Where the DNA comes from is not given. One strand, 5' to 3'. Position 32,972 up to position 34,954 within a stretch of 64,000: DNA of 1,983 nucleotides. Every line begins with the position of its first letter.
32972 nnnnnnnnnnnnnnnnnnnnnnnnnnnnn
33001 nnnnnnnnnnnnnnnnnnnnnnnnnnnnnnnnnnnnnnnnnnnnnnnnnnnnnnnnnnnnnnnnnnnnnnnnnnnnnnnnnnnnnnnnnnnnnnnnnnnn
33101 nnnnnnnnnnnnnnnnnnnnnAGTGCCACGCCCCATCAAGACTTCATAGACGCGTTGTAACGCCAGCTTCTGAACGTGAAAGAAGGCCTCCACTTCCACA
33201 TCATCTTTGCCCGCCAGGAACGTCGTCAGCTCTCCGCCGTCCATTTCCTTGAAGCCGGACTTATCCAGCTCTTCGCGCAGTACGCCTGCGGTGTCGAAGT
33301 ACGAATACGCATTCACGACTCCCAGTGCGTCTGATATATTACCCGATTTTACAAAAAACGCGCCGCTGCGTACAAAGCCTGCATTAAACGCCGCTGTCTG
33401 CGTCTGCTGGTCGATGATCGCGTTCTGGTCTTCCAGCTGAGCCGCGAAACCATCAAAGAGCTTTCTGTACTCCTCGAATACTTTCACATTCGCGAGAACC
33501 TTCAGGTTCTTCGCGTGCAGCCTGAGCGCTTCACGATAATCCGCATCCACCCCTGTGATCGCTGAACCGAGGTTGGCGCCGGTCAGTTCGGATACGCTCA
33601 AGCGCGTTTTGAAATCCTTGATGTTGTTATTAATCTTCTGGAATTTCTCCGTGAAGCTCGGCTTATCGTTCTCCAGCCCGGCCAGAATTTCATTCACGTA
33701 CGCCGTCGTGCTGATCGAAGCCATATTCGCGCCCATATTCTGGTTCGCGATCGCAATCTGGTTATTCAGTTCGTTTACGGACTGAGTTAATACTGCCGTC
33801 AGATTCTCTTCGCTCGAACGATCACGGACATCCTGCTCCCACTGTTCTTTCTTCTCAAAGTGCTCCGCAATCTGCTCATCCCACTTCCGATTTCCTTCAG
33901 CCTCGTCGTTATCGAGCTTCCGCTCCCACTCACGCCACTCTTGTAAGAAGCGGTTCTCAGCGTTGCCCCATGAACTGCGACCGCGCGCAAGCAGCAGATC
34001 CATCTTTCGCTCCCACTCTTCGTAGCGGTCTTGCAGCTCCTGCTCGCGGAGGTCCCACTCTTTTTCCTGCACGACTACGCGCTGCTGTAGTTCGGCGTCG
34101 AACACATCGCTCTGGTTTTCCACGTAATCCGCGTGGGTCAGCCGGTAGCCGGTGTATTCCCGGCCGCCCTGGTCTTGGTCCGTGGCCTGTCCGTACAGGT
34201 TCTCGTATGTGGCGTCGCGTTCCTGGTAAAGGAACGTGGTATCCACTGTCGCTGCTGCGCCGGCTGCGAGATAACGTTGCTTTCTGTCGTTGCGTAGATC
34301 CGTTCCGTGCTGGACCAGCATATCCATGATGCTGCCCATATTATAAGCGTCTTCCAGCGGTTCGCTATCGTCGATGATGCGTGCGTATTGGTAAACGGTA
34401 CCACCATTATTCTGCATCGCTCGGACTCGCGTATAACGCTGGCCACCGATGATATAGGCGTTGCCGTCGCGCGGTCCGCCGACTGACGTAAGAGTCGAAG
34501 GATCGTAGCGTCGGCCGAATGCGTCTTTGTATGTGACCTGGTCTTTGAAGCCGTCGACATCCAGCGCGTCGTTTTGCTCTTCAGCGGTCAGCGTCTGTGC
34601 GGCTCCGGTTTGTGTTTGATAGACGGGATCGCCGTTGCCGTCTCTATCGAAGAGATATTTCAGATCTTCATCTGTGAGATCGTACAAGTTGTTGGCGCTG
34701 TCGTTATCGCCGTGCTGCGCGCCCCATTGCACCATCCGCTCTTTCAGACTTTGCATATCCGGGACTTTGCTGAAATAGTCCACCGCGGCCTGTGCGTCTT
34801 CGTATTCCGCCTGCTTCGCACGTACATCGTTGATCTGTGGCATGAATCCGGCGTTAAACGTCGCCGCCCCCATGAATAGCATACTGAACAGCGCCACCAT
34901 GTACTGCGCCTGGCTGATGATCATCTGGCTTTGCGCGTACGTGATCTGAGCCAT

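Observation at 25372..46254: Giant polymorphic toxin/immunity locus on an unrecognised delivery scaffold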

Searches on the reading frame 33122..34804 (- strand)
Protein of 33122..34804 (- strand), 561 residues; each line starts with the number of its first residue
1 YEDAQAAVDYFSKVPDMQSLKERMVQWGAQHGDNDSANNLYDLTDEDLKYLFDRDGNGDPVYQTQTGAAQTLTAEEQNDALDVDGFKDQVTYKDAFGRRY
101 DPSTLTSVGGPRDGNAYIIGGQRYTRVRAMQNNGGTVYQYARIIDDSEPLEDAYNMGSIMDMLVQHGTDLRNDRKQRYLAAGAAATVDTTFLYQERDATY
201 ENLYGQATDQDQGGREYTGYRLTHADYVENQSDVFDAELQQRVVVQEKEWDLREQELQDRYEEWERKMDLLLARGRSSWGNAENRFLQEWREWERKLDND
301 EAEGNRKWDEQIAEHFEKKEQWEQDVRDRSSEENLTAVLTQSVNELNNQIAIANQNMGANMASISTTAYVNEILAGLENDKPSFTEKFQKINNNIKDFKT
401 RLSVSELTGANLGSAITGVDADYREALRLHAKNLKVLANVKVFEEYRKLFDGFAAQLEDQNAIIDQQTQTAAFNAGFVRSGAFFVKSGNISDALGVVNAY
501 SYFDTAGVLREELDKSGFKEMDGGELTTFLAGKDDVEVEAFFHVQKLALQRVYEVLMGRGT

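Call 31: find_related_loci(query=A1, collection=genome_contigs, flank=10000)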
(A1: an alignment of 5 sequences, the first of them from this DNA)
Query A1 (561 aa) in genome_contigs; peptide patterns used: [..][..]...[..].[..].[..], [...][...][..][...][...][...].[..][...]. (x = any residue, [..] = any of these).
79 stretches matched a pattern; 20 encode a relative of the query (tblastn E <= 1e-3); 19 distinct loci.
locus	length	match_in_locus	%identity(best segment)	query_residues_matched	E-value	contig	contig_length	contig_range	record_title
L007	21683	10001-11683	85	1-561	0e+0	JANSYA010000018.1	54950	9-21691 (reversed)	MAG: bacterium isolate bin.39 k141_760906_length_54950_cov_215.4074, whole genome shotgun sequence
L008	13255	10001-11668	46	1-559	1e-162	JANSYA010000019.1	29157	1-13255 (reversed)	MAG: bacterium isolate bin.39 k141_73403_length_29157_cov_194.1776, whole genome shotgun sequence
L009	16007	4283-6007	45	1-561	6e-157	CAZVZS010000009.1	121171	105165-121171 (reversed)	MAG TPA_asm: uncultured Leptospiraceae bacterium isolate SRP090828_co2_25 genome assembly, contig: NODE_48_length_121171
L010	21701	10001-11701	43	1-561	3e-146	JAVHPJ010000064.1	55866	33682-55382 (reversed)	MAG: Leptospirales bacterium isolate WB01no18_61_14 NODE_181_length_55866_cov_10.284890, whole genome shotgun sequence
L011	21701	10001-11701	41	1-559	7e-143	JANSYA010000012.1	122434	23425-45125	MAG: bacterium isolate bin.39 k141_645805_length_122434_cov_210.0355, whole genome shotgun sequence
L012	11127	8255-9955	40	1-560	1e-135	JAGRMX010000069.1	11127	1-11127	MAG: Leptospiraceae bacterium isolate HKST-UBA02 NODE_69_length_11127_cov_5.230588, whole genome shotgun sequence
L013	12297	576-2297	45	1-561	4e-159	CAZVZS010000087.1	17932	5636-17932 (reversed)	MAG TPA_asm: uncultured Leptospiraceae bacterium isolate SRP090828_co2_25 genome assembly, contig: NODE_1069_length_1793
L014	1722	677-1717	54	1-350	7e-131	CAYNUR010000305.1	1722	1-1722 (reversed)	MAG TPA_asm: uncultured Candidatus Peribacteria bacterium isolate binchicken_co237_21 genome assembly, contig: NODE_5881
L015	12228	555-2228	43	1-561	6e-152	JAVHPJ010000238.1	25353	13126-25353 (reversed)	MAG: Leptospirales bacterium isolate WB01no18_61_14 NODE_956_length_25353_cov_8.206024, whole genome shotgun sequence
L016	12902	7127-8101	27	184-504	4e-21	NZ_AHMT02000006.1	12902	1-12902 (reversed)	Leptospira alexanderi serovar Manhao 3 str. L 60 ctg1134731470680, whole genome shotgun sequence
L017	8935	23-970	25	220-536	6e-21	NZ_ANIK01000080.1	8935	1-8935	Leptospira alstonii serovar Sichuan str. 79601 ctg7180000004751, whole genome shotgun sequence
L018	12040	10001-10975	25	184-504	8e-21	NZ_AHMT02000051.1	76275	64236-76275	Leptospira alexanderi serovar Manhao 3 str. L 60 ctg1134731470677, whole genome shotgun sequence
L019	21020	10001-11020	26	184-517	1e-19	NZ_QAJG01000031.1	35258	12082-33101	Leptospira borgpetersenii serovar Javanica strain DSM 21538 Ga0180982_131, whole genome shotgun sequence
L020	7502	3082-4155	23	184-535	1e-15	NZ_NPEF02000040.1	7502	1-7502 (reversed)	Leptospira ellisii strain ATI7-C-A5 contig_0040, whole genome shotgun sequence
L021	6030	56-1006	25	182-502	1e-15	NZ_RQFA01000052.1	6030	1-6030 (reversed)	Leptospira gomenensis strain 201800299 contig_0037, whole genome shotgun sequence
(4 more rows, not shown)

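Call 37: search_protein_families(library=pfam, max_evalue=0.01, proteins=[L019:2-13621:+, L019:13637-14299:+, L017:2-3529:+, L020:1-6603:+])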
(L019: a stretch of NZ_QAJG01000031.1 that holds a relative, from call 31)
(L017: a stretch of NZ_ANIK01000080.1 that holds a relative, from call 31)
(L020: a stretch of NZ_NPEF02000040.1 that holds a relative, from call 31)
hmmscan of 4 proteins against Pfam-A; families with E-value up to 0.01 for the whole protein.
L019:2-13621:+ (4540 aa): 0 families

L019:13637-14299:+ (221 aa): 0 families

L017:2-3529:+ (1176 aa): 0 families

L020:1-6603:+ (2201 aa): 0 families

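Call 38: search_protein_families(library=ncbifam, max_evalue=0.01, proteins=[L019:2-13621:+, L019:13637-14299:+, L017:2-3529:+, L020:1-6603:+])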
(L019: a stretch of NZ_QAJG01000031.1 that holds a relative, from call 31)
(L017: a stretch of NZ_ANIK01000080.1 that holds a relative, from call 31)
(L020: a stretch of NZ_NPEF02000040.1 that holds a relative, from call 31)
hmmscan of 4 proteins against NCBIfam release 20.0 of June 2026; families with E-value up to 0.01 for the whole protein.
L019:2-13621:+ (4540 aa): 0 families

L019:13637-14299:+ (221 aa): 0 families

L017:2-3529:+ (1176 aa): 0 families

L020:1-6603:+ (2201 aa): 0 families

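Call 61: search_protein_families(library=pfam, max_evalue=0.05, proteins=[L007:17530-19866:+, L007:15062-15403:+, L007:19845-20540:+])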
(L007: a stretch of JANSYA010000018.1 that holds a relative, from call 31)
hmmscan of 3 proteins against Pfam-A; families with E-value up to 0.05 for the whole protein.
L007:17530-19866:+ (779 aa): 0 families

L007:15062-15403:+ (114 aa): 1 family
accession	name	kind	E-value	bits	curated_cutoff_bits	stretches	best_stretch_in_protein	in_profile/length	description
PF14581.11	SseB_C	-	8.5e-05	23.1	22.5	1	6-101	2-93/106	SseB protein C-terminal domain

L007:19845-20540:+ (232 aa): 0 families

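Call 63: search_solved_structures(query=A1, max_evalue=10)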
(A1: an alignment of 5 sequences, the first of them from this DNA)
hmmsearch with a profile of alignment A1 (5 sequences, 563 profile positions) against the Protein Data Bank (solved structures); distinct sequences matched with E-value up to 10: 4.
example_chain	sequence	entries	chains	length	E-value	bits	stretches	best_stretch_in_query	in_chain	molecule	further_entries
3fhn_A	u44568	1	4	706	0.0064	18.6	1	362-457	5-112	Protein transport protein TIP20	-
8eki_C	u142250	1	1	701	0.017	17.2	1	363-457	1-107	Protein transport protein TIP20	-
8ek4_A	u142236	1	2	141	0.53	12.3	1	285-399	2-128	Ice-binding protein TIP-99a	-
3bpt_A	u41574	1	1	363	2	10.3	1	307-427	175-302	3-hydroxyisobutyryl-CoA hydrolase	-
